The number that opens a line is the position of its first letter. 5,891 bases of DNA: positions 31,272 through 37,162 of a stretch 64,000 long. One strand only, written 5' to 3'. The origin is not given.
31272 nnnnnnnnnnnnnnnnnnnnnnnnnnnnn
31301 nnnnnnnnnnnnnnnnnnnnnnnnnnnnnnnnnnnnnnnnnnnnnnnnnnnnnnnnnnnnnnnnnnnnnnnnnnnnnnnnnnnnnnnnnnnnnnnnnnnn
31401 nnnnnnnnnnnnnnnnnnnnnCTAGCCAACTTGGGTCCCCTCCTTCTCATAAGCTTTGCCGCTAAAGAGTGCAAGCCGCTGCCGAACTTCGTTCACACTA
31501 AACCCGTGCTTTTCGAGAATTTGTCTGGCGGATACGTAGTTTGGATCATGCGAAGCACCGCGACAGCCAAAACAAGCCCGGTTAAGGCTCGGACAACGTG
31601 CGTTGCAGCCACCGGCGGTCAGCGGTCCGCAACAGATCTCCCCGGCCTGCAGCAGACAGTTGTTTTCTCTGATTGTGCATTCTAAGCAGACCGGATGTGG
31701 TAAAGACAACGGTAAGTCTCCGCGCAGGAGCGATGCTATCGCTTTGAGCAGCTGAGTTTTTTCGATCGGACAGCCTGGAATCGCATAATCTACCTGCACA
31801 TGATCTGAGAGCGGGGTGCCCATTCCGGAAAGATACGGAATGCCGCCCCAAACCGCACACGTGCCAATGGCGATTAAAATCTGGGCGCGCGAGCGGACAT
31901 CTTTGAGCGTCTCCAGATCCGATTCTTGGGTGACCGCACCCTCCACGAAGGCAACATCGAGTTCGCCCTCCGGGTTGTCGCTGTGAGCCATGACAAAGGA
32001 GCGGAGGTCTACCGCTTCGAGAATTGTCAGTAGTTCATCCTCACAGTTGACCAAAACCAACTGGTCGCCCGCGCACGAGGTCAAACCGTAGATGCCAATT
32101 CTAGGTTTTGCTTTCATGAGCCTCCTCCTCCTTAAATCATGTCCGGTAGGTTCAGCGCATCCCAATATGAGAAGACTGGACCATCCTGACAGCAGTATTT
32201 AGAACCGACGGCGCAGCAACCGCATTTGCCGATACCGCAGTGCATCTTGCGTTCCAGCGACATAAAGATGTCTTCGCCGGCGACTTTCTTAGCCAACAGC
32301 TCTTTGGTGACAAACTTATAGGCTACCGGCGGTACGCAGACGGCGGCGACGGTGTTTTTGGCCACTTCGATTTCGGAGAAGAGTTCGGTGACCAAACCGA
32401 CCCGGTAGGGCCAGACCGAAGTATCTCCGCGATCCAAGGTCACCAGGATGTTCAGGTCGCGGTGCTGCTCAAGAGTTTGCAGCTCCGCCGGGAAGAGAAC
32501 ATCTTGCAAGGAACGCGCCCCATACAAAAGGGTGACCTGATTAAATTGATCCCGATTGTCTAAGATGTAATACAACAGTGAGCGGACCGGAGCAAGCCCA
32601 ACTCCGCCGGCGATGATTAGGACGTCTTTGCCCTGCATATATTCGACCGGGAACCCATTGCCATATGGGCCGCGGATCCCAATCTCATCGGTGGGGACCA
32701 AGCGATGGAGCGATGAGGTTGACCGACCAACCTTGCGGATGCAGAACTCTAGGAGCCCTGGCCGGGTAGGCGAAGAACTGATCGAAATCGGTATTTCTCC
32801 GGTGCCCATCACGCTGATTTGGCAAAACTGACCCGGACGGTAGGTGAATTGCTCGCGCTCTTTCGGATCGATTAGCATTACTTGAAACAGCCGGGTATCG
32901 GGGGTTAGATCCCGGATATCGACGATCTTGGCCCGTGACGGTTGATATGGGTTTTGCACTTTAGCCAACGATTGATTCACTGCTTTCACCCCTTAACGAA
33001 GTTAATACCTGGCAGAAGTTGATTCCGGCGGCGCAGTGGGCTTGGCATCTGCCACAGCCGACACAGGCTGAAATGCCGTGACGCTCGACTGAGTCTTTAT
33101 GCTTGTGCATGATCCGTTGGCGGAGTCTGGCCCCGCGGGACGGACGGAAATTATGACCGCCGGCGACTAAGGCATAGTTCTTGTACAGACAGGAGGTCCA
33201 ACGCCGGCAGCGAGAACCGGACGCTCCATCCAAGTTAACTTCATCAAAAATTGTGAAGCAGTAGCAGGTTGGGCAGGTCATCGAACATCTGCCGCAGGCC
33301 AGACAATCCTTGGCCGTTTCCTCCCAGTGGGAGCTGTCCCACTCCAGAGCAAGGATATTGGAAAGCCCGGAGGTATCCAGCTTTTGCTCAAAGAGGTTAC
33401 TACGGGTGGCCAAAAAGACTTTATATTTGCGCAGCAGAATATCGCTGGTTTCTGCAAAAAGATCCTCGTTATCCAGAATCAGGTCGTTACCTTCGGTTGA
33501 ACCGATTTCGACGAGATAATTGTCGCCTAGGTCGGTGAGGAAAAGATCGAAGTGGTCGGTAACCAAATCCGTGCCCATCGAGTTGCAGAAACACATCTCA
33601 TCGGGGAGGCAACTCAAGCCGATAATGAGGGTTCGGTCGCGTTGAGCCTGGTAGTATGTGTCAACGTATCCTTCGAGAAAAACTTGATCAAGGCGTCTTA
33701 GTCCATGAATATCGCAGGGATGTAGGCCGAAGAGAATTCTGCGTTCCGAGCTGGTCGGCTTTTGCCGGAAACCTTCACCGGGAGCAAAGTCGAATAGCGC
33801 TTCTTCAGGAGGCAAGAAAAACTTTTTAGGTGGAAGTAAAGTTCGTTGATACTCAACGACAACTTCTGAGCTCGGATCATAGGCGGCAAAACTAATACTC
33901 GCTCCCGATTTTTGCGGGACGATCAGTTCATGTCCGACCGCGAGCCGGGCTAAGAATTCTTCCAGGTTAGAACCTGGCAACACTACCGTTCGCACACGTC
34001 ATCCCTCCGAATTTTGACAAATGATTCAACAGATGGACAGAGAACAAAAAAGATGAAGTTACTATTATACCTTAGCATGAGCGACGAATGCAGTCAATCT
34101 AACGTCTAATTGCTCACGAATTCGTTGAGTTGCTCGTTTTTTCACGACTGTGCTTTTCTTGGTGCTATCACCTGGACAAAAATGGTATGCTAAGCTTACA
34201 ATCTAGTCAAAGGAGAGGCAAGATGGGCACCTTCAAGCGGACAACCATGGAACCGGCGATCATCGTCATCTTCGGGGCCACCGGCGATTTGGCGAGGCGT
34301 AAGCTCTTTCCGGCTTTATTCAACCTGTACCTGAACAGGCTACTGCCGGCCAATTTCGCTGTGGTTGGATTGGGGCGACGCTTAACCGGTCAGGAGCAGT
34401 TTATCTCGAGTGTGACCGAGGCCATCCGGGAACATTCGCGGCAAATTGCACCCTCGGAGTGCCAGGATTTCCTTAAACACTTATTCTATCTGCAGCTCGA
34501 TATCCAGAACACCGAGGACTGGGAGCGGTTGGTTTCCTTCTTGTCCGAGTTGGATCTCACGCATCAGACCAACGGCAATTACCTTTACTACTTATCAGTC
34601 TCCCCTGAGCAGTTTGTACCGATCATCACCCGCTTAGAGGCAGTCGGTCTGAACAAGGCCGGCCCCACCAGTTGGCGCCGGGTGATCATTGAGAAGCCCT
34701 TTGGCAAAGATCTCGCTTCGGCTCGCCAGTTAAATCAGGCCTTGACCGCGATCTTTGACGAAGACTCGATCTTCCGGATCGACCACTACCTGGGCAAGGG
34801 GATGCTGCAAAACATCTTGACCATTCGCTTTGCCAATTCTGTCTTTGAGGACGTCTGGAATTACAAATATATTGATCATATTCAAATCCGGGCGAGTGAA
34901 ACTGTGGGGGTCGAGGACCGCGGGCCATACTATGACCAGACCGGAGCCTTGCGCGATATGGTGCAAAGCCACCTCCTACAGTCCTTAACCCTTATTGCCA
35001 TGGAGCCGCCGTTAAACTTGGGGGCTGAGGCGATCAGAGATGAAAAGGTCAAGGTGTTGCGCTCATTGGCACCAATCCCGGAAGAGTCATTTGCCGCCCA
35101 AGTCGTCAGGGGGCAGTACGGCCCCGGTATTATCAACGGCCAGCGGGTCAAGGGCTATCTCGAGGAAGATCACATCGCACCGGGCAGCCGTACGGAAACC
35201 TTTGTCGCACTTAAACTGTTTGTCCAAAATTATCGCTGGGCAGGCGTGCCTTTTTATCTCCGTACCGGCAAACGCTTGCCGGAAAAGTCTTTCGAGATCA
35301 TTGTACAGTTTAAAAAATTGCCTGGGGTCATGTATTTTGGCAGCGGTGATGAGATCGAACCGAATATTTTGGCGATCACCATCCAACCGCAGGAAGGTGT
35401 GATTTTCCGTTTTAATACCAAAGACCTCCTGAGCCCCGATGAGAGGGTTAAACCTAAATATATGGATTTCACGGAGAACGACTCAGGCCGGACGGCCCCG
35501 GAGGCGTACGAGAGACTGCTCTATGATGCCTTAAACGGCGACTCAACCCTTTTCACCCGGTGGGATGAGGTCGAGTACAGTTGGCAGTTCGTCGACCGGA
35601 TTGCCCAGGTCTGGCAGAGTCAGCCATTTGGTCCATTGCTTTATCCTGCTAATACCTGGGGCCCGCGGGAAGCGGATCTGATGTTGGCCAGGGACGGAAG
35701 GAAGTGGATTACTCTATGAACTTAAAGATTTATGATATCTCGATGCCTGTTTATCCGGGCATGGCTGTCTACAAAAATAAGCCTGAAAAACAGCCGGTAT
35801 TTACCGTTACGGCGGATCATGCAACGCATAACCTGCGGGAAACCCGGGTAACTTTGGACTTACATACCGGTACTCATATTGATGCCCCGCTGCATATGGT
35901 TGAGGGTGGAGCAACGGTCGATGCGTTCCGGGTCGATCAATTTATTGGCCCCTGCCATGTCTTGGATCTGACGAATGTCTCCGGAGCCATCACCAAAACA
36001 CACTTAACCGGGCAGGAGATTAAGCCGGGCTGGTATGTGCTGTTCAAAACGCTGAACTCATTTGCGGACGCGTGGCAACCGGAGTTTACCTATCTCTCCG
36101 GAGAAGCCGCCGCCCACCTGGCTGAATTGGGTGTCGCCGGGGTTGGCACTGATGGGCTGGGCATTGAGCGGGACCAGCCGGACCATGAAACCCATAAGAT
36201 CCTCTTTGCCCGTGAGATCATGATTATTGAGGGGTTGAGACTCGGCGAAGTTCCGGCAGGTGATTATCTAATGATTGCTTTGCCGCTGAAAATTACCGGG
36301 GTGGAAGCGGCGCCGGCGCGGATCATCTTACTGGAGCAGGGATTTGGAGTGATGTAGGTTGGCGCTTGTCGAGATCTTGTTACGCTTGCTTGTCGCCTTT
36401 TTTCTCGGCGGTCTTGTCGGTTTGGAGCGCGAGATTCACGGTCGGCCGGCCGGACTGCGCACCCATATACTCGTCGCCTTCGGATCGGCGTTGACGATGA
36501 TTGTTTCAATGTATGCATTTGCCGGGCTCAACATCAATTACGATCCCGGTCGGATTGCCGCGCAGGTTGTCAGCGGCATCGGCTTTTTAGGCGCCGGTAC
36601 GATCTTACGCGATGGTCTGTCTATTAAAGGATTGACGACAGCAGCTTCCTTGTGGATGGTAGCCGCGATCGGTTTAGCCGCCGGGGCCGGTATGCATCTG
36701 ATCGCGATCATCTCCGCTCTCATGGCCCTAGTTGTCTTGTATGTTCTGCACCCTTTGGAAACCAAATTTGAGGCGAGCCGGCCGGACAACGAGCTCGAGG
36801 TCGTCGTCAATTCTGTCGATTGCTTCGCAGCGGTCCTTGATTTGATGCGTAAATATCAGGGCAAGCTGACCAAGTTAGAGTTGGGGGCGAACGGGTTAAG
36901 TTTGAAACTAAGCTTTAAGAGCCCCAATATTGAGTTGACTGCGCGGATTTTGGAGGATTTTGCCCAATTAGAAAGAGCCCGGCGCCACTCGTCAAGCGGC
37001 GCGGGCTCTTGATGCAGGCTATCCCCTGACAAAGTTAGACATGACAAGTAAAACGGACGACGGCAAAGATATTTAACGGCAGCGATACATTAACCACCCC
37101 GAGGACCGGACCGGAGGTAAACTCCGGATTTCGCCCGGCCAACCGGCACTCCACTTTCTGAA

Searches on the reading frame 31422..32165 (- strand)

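Call 18: search_protein_families(library=pfam, proteins=[window:31422-32165:-], max_evalue=0.001)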
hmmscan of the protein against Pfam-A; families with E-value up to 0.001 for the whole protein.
window:31422-32165:- (247 aa): 1 family
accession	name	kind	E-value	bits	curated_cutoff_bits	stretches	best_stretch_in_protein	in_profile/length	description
PF01058.29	Oxidored_q6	-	1.2e-25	90.2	27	1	31-145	1-127/128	NADH ubiquinone oxidoreductase, 20 Kd subunit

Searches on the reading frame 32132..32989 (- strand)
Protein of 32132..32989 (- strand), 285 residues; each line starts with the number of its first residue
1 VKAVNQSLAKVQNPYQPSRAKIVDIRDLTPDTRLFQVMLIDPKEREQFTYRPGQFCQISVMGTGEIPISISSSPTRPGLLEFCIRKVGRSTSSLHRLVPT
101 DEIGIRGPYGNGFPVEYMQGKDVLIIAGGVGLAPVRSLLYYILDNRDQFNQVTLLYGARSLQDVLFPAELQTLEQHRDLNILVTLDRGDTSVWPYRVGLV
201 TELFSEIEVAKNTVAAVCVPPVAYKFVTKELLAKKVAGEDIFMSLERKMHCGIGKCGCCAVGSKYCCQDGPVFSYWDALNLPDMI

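Call 18: search_protein_families(library=pfam, proteins=[window:32132-32989:-], max_evalue=0.001)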
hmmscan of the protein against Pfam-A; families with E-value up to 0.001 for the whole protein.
window:32132-32989:- (285 aa): 3 families
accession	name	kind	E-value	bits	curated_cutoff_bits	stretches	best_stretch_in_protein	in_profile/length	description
PF00175.26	NAD_binding_1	-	5.3e-13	50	22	1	126-221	2-101/109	Oxidoreductase NAD-binding domain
PF10418.14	DHODB_Fe-S_bind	-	3.4e-08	33.5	23.9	1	246-276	1-38/41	Iron-sulfur cluster binding domain of dihydroorotate dehydrogenase B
PF00970.30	FAD_binding_6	-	4.6e-06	27.3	21.1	1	20-111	2-96/99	Oxidoreductase FAD-binding domain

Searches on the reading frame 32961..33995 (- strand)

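Call 19: search_protein_families(library=pfam, proteins=[window:32961-33995:-], max_evalue=0.001)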
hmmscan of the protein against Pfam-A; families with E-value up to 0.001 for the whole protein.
window:32961-33995:- (344 aa): 4 families
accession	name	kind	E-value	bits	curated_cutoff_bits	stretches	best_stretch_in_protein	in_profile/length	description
PF17179.9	Fer4_22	-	1.3e-30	106.5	27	1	231-325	2-95/95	4Fe-4S dicluster domain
PF13183.11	Fer4_8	-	1.9e-08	35.1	27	1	274-325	17-68/68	4Fe-4S dicluster domain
PF13534.11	Fer4_17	-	8.2e-07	29.9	22.2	0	220-242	35-57/61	4Fe-4S dicluster domain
PF13187.11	Fer4_9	-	0.00036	20.9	27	0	303-324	34-50/52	4Fe-4S dicluster domain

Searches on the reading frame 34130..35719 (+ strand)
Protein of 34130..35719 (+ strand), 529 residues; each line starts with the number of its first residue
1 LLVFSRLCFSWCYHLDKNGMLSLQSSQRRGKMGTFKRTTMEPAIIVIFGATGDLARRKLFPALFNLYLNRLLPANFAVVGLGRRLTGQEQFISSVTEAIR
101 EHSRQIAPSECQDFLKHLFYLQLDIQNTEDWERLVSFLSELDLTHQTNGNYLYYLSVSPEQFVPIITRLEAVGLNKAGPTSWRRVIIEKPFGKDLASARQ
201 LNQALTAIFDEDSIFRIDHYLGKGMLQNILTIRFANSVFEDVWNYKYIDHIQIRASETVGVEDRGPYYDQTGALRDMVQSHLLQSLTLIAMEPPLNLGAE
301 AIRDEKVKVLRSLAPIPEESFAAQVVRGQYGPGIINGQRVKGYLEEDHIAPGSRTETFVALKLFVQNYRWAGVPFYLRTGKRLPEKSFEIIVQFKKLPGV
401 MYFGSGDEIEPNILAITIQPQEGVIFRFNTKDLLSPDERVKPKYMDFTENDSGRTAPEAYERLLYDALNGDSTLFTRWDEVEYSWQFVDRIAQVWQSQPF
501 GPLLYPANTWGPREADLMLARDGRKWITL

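Call 19: search_protein_families(library=pfam, proteins=[window:34130-35719:+], max_evalue=0.001)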
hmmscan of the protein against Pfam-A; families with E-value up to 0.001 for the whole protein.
window:34130-35719:+ (529 aa): 2 families
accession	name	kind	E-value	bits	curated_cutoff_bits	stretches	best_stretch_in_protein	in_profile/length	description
PF02781.21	G6PD_C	-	8.4e-116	386.6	27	1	231-526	2-295/296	Glucose-6-phosphate dehydrogenase, C-terminal domain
PF00479.28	G6PD_N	-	7.7e-61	206.4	22.1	1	46-228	1-183/183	Glucose-6-phosphate dehydrogenase, NAD binding domain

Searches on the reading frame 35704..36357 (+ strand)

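Call 19: search_protein_families(library=pfam, proteins=[window:35704-36357:+], max_evalue=0.001)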
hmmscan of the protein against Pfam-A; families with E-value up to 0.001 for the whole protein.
window:35704-36357:+ (217 aa): 1 family
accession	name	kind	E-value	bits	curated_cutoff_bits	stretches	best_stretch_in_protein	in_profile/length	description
PF04199.19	Cyclase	-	5.3e-25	88.7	23.1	1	10-155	1-141/142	Putative cyclase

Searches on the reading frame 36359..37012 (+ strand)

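Call 19: search_protein_families(library=pfam, proteins=[window:36359-37012:+], max_evalue=0.001)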
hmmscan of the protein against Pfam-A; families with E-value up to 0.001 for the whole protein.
window:36359-37012:+ (217 aa): 1 family
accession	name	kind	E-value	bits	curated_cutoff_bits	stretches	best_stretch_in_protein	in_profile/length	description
PF02308.21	MgtC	-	2e-43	148.1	31.4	1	10-135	1-120/121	MgtC family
